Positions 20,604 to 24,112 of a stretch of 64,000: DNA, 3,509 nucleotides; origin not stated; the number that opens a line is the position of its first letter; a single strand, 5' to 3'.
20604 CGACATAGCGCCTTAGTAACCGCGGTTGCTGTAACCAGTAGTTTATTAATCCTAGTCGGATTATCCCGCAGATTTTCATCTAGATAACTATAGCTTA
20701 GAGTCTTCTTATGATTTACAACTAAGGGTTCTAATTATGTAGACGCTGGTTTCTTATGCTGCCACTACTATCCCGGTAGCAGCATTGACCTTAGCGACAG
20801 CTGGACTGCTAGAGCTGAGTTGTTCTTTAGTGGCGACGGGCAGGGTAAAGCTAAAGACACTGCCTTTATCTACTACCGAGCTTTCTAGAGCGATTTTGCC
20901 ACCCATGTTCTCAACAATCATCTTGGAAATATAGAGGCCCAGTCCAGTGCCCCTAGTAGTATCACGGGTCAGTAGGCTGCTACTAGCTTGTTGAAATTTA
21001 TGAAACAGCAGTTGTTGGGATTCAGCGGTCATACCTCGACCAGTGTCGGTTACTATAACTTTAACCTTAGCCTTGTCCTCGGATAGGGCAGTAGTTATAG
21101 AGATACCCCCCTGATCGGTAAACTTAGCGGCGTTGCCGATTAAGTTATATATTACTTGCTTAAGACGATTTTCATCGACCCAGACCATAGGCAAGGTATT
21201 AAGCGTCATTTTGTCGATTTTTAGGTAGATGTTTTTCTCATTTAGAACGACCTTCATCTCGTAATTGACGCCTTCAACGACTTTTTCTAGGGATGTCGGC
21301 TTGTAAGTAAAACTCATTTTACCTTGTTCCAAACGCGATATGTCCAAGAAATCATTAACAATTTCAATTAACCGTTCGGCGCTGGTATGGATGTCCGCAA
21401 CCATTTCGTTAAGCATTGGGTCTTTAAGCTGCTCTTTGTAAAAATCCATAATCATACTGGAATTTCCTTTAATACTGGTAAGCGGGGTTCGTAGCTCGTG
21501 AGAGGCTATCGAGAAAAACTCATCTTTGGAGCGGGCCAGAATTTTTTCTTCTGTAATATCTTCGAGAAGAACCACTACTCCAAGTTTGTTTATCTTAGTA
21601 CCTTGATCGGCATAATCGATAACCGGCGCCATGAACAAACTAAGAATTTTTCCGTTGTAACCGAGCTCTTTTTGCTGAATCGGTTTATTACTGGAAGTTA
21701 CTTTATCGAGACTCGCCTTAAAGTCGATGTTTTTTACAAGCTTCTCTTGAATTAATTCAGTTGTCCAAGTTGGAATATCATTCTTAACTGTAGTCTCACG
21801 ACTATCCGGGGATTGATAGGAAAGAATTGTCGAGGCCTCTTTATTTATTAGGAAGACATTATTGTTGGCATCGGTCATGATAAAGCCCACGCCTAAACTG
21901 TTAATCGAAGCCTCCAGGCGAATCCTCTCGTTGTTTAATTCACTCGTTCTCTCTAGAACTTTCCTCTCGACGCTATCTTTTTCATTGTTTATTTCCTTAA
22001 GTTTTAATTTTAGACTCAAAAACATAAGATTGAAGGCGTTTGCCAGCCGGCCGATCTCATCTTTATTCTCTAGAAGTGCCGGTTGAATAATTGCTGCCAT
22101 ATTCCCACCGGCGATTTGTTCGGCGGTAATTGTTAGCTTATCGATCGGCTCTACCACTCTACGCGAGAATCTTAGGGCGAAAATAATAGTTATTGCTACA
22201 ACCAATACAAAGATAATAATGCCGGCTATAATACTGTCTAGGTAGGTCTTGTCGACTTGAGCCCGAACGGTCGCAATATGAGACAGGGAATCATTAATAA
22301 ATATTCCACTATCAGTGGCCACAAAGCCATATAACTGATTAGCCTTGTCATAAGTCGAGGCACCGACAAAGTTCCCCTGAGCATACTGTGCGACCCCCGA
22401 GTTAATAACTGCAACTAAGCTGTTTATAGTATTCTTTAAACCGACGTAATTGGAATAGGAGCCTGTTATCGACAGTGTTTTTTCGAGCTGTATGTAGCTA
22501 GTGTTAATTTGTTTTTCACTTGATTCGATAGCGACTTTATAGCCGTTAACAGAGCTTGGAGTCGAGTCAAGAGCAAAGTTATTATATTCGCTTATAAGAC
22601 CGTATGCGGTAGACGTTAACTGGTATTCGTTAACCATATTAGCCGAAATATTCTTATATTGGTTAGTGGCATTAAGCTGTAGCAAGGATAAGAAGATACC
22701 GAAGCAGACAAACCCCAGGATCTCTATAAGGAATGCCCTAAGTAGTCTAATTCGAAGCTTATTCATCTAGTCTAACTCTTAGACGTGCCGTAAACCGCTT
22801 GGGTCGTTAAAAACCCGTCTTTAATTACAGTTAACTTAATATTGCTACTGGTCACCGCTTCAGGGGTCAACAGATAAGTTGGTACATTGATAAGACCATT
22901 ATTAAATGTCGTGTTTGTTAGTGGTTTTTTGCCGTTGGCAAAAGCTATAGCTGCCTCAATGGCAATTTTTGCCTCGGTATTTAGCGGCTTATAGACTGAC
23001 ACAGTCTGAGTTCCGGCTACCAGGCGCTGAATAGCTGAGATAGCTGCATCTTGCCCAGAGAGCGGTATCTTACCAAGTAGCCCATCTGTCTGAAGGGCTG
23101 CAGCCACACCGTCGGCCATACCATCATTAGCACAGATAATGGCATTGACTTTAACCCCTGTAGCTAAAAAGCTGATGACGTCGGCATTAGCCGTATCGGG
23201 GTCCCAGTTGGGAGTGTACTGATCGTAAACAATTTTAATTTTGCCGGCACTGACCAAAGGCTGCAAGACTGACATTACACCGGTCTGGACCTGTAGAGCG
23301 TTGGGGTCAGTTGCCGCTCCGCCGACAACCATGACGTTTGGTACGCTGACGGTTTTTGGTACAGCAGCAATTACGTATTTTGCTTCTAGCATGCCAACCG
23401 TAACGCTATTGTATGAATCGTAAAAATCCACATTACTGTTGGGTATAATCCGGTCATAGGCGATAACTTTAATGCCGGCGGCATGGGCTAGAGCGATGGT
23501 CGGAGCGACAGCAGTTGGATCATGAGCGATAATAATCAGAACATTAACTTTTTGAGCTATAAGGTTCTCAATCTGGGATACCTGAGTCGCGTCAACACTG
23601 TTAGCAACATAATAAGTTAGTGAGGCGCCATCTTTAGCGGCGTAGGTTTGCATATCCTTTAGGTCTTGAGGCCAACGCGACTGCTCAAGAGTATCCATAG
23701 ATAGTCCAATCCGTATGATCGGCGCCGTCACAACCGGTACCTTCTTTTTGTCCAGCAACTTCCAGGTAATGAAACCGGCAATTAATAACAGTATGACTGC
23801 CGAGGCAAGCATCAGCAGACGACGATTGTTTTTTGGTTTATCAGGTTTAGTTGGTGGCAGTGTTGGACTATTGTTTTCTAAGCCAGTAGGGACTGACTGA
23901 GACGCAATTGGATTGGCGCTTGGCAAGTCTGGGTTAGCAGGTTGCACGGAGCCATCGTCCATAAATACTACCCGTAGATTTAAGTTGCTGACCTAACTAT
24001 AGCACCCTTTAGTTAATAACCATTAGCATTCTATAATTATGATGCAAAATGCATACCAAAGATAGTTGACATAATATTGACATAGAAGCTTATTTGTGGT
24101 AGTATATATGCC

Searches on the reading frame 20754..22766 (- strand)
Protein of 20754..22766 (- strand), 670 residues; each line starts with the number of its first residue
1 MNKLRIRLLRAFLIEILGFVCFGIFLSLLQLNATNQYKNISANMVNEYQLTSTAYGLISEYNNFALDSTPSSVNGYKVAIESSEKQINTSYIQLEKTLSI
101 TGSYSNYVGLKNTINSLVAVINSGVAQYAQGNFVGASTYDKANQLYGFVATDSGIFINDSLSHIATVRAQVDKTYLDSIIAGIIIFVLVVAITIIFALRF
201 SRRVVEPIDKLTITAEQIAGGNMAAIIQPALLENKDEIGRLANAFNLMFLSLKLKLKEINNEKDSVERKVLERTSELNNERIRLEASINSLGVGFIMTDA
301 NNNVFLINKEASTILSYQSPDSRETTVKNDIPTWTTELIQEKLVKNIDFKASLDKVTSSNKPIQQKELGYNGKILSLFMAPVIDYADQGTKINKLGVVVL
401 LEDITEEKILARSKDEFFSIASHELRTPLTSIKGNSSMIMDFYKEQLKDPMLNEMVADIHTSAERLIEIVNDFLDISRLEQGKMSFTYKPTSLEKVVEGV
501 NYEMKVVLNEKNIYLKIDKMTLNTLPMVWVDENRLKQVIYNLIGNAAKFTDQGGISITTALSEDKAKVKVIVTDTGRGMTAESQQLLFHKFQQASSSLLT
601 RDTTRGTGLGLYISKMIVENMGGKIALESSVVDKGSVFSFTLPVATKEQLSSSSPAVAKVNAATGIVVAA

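Call 10: search_protein_families(library=pfam, proteins=[window:20754-22766:-], max_evalue=0.01)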
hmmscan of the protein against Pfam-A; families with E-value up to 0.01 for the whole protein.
window:20754-22766:- (670 aa): 5 families
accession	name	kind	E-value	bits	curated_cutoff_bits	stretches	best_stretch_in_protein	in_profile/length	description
PF02518.31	HATPase_c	-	1.1e-25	90.7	26.4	1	531-645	2-110/111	Histidine kinase-, DNA gyrase B-, and HSP90-like ATPase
PF00512.31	HisKA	-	1.2e-18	67.4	26.9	1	414-482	2-66/66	His Kinase A (phospho-acceptor) domain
PF00672.30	HAMP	-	6.7e-09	36.4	25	1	200-252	2-51/53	HAMP domain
PF00989.32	PAS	-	0.004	17.6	22.6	1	283-331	2-50/113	PAS fold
PF18822.6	CdvA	-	0.0059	17.1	30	0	247-302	22-77/123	CdvA-like coiled-coil domain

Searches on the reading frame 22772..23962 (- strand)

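Call 10: search_protein_families(library=pfam, proteins=[window:22772-23962:-], max_evalue=0.01)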
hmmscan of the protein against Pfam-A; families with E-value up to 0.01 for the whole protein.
window:22772-23962:- (396 aa): 2 families
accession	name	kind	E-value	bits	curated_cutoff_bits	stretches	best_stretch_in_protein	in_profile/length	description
PF13407.12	Peripla_BP_4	-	2.4e-53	181.8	35.1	1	85-346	1-258/258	Periplasmic binding protein domain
PF00532.27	Peripla_BP_1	-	6.6e-08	32.8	22.2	1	92-302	11-212/281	Periplasmic binding proteins and sugar binding domain of LacI family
